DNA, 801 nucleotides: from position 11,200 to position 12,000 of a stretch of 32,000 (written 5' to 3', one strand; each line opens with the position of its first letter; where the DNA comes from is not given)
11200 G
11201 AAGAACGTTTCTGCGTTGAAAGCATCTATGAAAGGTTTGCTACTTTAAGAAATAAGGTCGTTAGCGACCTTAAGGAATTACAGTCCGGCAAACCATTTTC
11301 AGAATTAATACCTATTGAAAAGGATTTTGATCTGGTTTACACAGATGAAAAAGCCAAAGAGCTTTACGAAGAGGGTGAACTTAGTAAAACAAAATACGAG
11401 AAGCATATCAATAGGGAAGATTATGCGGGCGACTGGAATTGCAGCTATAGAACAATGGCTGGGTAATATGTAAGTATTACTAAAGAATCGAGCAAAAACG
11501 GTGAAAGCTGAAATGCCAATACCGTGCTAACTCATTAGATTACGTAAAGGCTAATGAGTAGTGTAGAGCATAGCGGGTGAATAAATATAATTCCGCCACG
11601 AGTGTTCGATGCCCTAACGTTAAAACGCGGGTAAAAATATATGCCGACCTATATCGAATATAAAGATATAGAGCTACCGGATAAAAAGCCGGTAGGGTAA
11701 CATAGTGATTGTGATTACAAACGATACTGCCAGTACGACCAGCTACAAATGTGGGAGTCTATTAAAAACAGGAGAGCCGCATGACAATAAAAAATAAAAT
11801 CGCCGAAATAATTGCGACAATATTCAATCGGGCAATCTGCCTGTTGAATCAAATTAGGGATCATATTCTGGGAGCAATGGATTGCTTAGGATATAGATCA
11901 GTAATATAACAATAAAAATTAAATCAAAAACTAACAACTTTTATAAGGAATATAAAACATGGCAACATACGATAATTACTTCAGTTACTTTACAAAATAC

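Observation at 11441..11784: ORF-less group I intron splitting the Fe-S cysteine triad of a Cas4-like PD-(D/E)XK nuclease gene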

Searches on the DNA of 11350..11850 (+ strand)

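Call 4: search_rna_families(source=window, start=11350, end=11850, threshold=evalue, max_evalue=10, show_alignments=5)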
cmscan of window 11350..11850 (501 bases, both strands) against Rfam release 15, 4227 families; matches with E-value up to 10: 2.
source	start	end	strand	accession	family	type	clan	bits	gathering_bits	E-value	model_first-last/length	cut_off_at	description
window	11437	11671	+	RF00028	Intron_gpI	Intron;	-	36.2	50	1e-07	1-253/253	no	Group I catalytic intron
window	11747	11817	-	RF02701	PsrR1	Gene; sRNA;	-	15.7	42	2.7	1-79/79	no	Photosynthesis regulatory RNA1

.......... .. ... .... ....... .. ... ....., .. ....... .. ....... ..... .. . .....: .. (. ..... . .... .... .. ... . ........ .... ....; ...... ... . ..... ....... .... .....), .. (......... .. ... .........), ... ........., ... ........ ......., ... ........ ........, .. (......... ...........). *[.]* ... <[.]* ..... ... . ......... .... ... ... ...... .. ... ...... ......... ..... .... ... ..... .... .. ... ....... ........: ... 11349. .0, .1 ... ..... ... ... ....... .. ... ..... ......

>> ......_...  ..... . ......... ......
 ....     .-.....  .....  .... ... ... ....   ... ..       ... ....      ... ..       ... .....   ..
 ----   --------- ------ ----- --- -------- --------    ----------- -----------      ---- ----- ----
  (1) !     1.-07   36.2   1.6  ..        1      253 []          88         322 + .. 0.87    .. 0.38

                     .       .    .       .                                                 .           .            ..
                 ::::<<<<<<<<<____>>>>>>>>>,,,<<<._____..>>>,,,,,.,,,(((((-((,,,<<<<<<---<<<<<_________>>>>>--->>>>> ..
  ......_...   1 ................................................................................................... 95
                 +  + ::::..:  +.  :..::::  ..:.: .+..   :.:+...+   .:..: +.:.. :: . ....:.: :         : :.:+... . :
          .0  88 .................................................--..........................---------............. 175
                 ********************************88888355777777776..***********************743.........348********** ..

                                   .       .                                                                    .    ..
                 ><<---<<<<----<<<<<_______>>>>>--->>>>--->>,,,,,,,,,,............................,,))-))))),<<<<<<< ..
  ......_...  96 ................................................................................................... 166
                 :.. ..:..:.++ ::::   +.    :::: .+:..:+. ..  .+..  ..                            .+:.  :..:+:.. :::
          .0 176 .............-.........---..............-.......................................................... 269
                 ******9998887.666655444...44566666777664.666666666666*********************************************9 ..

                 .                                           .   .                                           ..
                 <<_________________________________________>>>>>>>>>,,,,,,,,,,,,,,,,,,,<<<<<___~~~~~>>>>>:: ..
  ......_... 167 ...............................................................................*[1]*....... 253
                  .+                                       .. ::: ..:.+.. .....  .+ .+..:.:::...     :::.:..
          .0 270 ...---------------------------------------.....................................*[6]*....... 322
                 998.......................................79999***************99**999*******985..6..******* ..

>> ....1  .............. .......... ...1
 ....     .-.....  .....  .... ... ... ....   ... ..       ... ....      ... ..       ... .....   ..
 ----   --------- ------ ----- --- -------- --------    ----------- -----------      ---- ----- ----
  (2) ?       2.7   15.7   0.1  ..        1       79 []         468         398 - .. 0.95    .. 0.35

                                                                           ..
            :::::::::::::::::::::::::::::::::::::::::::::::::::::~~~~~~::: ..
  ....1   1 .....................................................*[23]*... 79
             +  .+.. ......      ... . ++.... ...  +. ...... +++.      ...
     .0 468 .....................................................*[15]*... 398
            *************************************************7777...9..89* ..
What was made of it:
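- Checked: RF00028 matches full length with E 1e-7 (call 4).
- RF00028 matches full length 1-253 at 36.2 bits, E 1e-7 (call 4).
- Tried and rejected: The intron appears only with the E-value threshold (call 4).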

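Call 26: search_dna_similar(query=window:11447-11707:+, collection=phages, mode=distant, max_rows=40)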
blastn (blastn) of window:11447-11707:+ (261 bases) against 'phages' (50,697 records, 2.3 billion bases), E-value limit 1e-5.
Records with a match: 24; places in all: 26; records where one place covers at least 80% of the query: 3.
Best place of each record, by identity: 80-90% 3; 60-80% 21.
By first word of the organism name: Staphylococcus 10; uncultured 5; Bacteriophage 2; Bacillus 2; Leptolyngbya 1; Dulem 1; Clostridium 1; Clostridioides 1; bajarodcaudo 1.
By host as written in the record: - 8; Staphylococcus epidermidis 3; Bacillus subtilis 2; Homo sapiens 2; Leptolyngbya boryana 1; Staphylococcus aureus 1; Varecia variegata 1; Mammaliicoccus sciuri 1; and 5 more.
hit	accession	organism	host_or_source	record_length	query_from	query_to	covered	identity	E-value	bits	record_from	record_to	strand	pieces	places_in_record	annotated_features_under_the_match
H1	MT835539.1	Bacteriophage sp.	human fecal samples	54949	40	256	83%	73.1%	2e-22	112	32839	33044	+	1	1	record has no annotation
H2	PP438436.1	Leptolyngbya phage Lbo-JY46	Leptolyngbya boryana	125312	37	244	80%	74.5%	1e-24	119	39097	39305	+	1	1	LAGLIDADG DNA endonuclease family protein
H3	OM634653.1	Bacillus phage vB_BsuS_PJN02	Bacillus subtilis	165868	40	256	83%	68.4%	1e-12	79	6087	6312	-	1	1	none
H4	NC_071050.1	Bacillus phage vB_BsuS_PJN02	Bacillus subtilis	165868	40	256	83%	68.4%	1e-12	79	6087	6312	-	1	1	none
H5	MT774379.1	uncultured phage cr118_1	human feces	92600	40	241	77%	72.8%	7e-21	106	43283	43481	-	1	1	none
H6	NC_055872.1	uncultured phage cr118_1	human feces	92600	40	241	77%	72.8%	7e-21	106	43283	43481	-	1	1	none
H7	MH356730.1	Staphylococcus phage VB-SauS-SA2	Staphylococcus aureus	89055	40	212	66%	79.2%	2e-33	147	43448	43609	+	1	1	terminase large subunit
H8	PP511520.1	Dulem virus 41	Varecia variegata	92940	71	256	71%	73.2%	4e-18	98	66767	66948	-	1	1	hypothetical protein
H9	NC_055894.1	uncultured phage cr6_1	human feces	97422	44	244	77%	67.5%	3e-6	58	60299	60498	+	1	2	endonuclease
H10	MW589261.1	Staphylococcus phage vB-SscS-F1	Mammaliicoccus sciuri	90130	40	208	65%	74.6%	1e-17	96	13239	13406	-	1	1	terminase large subunit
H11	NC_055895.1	uncultured phage cr7_1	human feces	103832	40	167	49%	80.9%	7e-21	106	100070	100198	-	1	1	terminase large subunit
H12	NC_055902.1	uncultured phage cr131_1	Rhesus macaque feces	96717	40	167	49%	80.3%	4e-18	97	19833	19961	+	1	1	terminase large subunit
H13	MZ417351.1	Staphylococcus phage PG-2021_90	Staphylococcus epidermidis NCC 100655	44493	64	163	38%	77.0%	4e-11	74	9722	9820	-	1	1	record has no annotation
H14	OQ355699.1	Staphylococcus phage vB_SepS_BE20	Staphylococcus epidermidis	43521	64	163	38%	75.0%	2e-8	65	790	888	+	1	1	hypothetical protein | HNH endonuclease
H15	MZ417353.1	Staphylococcus phage PG-2021_93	Staphylococcus epidermidis S414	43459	72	163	35%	78.3%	4e-11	73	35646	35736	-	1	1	record has no annotation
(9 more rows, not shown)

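Call 35: build_rna_model(alignment_id=A3, structure=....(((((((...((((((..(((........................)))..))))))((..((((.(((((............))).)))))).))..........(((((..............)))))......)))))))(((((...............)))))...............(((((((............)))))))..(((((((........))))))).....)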
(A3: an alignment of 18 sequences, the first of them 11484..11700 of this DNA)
Model R1 built from alignment A3 (18 sequences, 241 columns); structure: as given.
model positions 212; base pairs 51; branch points 5; effective number of sequences 1.17; information 0.589 bits per position. Calibrated on 0.2 Mb of random sequence (short: E-values are rough).
structure used (alignment columns):
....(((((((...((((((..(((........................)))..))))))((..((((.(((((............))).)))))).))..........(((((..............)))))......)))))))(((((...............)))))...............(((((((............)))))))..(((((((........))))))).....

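Call 36: search_with_rna_model(model_id=R1, sources=[window, L001, L002, L003, L171, L244, L245, L246, L247, L248, L249, L250, L251, L252, L253, L254, L255, L256, L257, L258, L259, L260, L261, L262, L263, L264, L265, L266, L267, L268, L269, L270, L271, L272, L273, L274, L275, L276, L277, L278, L279, L280, L281, L282, L283, L284, L285, L286, L287, L288, L289, L290, L291, L292, L293, L294, L295, L296, L297, L298, L299, L300, L301, L302, L303, L304, L305, L306, L307], max_evalue=0.001, make_alignment=true)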
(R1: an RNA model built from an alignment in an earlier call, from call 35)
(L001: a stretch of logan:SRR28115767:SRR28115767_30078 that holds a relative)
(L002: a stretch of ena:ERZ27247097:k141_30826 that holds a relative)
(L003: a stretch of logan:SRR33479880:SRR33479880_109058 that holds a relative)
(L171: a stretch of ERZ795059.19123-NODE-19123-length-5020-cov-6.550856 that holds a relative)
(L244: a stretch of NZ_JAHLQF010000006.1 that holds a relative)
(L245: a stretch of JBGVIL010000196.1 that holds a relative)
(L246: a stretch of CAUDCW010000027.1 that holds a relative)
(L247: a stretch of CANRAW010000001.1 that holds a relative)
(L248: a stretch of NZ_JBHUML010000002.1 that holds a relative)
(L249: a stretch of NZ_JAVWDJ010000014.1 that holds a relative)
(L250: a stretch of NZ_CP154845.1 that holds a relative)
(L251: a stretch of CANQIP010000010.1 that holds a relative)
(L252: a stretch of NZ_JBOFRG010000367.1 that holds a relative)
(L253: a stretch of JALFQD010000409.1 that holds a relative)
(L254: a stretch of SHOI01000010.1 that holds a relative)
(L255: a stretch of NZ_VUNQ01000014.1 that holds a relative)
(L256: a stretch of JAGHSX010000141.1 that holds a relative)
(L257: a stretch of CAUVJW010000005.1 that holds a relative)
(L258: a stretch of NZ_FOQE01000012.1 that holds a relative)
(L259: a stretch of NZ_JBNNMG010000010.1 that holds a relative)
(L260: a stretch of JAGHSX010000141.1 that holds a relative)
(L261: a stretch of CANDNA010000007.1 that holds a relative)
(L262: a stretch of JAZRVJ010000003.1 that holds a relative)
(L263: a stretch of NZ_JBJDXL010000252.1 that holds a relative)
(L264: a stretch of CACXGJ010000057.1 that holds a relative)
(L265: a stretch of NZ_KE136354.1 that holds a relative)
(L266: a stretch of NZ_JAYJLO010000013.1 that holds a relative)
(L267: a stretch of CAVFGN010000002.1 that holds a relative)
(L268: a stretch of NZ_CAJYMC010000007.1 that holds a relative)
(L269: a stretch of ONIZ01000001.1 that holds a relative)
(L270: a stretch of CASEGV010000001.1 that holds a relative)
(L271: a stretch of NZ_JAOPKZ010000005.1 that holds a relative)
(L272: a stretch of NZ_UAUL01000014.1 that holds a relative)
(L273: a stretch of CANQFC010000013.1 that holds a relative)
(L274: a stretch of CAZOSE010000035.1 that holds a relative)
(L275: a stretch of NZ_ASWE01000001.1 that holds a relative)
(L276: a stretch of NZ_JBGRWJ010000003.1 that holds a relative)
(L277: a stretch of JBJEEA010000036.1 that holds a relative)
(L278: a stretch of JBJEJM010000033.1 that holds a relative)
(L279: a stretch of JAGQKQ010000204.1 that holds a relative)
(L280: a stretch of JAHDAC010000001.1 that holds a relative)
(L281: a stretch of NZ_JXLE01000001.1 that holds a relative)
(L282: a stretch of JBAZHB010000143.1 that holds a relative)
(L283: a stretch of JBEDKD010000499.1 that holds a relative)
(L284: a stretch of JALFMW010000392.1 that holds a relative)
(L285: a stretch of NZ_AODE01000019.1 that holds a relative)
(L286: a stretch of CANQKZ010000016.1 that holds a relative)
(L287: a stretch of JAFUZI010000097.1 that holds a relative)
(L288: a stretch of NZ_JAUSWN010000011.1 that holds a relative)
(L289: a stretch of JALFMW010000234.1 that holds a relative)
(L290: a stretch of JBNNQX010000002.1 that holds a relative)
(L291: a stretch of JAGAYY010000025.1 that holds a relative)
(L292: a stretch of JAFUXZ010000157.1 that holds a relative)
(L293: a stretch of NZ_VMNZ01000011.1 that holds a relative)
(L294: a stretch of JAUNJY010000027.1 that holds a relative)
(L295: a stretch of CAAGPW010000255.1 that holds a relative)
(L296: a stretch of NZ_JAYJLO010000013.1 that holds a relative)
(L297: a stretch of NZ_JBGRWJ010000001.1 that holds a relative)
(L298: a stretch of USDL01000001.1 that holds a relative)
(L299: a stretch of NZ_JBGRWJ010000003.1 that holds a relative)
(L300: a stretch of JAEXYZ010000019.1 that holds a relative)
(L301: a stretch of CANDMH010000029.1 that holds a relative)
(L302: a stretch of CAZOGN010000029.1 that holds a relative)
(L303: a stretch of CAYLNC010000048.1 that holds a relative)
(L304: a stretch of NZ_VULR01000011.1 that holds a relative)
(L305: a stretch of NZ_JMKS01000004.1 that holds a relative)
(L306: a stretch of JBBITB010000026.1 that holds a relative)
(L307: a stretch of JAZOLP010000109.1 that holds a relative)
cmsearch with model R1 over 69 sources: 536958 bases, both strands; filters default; matches with E-value up to 0.001: 92.
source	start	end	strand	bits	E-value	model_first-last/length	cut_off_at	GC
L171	4598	4814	+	234.2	3.5e-69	1-212/212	no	0.39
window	11484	11700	+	228.1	2.7e-67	1-212/212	no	0.41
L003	1193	1407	+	223.5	6.7e-66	1-212/212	no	0.44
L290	1731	1936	+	222.8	1.1e-65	1-212/212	no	0.37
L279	2806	3016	+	219.8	8.7e-65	1-212/212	no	0.42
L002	4981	5186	+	218.1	2.9e-64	1-212/212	no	0.38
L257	4973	5196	-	204.6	4.1e-60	1-212/212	no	0.36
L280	5184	5399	+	204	6.2e-60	1-212/212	no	0.36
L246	2754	2973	+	203.4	9.4e-60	1-212/212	no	0.39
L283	5796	6029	-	201.4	4e-59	1-212/212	no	0.37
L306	6197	6430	-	201.4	4e-59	1-212/212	no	0.37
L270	5205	5420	-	199.3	1.7e-58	1-212/212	no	0.36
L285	5803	6022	-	198.2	3.7e-58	1-212/212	no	0.39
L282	2105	2319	+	197.3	6.9e-58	1-212/212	no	0.41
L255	1669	1884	+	196.9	9.1e-58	1-212/212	no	0.38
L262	2215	2432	-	195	3.7e-57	1-212/212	no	0.36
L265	4531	4783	+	190.1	1.2e-55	1-212/212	no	0.38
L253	2601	2819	+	189.2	2.1e-55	1-212/212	no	0.31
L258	5539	5805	-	188.7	3e-55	1-212/212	no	0.33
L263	4848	5051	-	184.6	5.4e-54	1-212/212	no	0.3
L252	6240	6451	-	184.1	8.1e-54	1-212/212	no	0.36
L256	5245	5453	+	183.4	1.3e-53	1-212/212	no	0.31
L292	6247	6511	+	178.9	3e-52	1-212/212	no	0.49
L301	4274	4515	+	178.7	3.5e-52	1-212/212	no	0.38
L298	243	445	-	176.9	1.3e-51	1-212/212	no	0.34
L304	4481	4702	+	171.1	7.6e-50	1-212/212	no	0.38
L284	6485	6715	-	170.5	1.2e-49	1-212/212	no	0.38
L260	6367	6586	+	170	1.6e-49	1-212/212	no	0.36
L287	1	170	-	155.8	3.7e-45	1-164/212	3'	0.35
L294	5672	5897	-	155.5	4.7e-45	1-212/212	no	0.36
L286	1796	2007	-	152.9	2.8e-44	1-212/212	no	0.45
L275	1125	1308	+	151.2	9.7e-44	1-212/212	no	0.38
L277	935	1118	-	151.1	1e-43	1-212/212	no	0.3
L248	4563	4762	+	149.9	2.4e-43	1-212/212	no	0.44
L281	737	984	+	149.1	4.3e-43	1-212/212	no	0.39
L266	2158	2376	-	148.6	6e-43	1-212/212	no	0.41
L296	2005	2221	-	147.6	1.2e-42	1-212/212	no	0.4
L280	5757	6004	+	146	3.9e-42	1-212/212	no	0.36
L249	3211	3400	+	145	7.6e-42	1-212/212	no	0.33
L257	4368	4615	-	143.4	2.4e-41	1-212/212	no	0.36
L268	4023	4255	-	142.7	3.8e-41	1-212/212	no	0.45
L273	1746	1952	+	142.7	3.9e-41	1-212/212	no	0.28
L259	2036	2288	-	141.9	7e-41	1-212/212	no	0.41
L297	5230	5431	-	140.5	1.8e-40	1-212/212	no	0.38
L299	3495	3696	-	140.5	1.8e-40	1-212/212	no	0.38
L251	507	766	-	140.4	1.9e-40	1-212/212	no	0.4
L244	4356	4566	-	140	2.7e-40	1-212/212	no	0.34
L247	2510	2758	+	139.6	3.4e-40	1-212/212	no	0.35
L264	1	177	+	138.9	5.5e-40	50-212/212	5'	0.35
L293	5913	6136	-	138.1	1e-39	1-212/212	no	0.42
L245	2217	2427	+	137.3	1.7e-39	1-212/212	no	0.3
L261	3469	3684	+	136.8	2.4e-39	1-212/212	no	0.38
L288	6938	7149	-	136.2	3.7e-39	1-212/212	no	0.36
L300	7664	7882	+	135.8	5.1e-39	1-212/212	no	0.45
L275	1817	2029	+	135.4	6.5e-39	1-212/212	no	0.39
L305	2057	2278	+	135.4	6.7e-39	1-212/212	no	0.44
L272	5265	5444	+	134.9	9.7e-39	1-212/212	no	0.36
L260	7136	7350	+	134.5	1.3e-38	1-212/212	no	0.4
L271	356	549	+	134.3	1.5e-38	1-212/212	no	0.37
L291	620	841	+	132.5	5.3e-38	1-212/212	no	0.33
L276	747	940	-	130.1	2.8e-37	1-212/212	no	0.36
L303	4303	4486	+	129.9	3.3e-37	1-212/212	no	0.33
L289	632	813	-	129.5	4.2e-37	1-212/212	no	0.33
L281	1492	1746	+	129.3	4.8e-37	1-212/212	no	0.35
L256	1837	2083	+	129.3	5e-37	1-212/212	no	0.31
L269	6826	7017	+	128.7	7.4e-37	1-212/212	no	0.31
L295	3496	3728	-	128.6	7.9e-37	1-212/212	no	0.33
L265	6820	7032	+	127.2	2.2e-36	1-212/212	no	0.41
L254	1951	2195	-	123.2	3.8e-35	1-212/212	no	0.5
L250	7346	7598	-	121.2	1.5e-34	1-212/212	no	0.43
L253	6043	6245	-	120.9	1.8e-34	1-212/212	no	0.42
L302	1828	2035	-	109.9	4.4e-31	1-212/212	no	0.38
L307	5292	5475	+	108.6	1.1e-30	1-212/212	no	0.29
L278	3484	3715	-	108.5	1.2e-30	1-212/212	no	0.32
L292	5849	6043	+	101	2.3e-28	1-212/212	no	0.54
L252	5842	6054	-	93.8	3.6e-26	1-212/212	no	0.36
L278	2388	2567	-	87.6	3e-24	1-212/212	no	0.29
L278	1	112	-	85.6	1.2e-23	1-135/212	3'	0.35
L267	1769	1969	-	80.7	3.8e-22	1-212/212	no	0.22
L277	53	277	-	73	8.9e-20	1-212/212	no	0.3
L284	7149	7376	-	63.5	7.4e-17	1-212/212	no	0.38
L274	1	144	+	59.5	1.2e-15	52-212/212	5'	0.36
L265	6601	6756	+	58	3.6e-15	1-212/212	no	0.35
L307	6238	6325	+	56.1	1.4e-14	1-212/212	no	0.26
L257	3919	4179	-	55.8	1.6e-14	1-212/212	no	0.36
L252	5554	5802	-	55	2.9e-14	1-212/212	no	0.32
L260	1899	2126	+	42.5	1.9e-10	1-212/212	no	0.33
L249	6082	6241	+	39.6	1.5e-09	1-212/212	no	0.33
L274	1072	1166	+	34.3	6.5e-08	1-212/212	no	0.31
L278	2196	2300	-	31.1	6.2e-07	10-120/212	no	0.26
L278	1176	1290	-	30.8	7.5e-07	1-212/212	no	0.3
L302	976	1070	-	29.9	1.5e-06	1-212/212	no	0.34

Alignment A4: 92 matches aligned to the model, 534 columns, each read 5' to 3' on its own strand. Consensus structure (alignment columns), stored with it:
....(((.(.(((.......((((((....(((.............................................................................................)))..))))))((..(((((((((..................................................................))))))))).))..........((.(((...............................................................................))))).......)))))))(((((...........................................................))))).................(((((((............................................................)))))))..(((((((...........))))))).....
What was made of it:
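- Every core helix is intact in the window copy, which is the second-best scorer with R1 (228 bits, call 36; the window is part of R1's seed, so this score is partly by construction).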
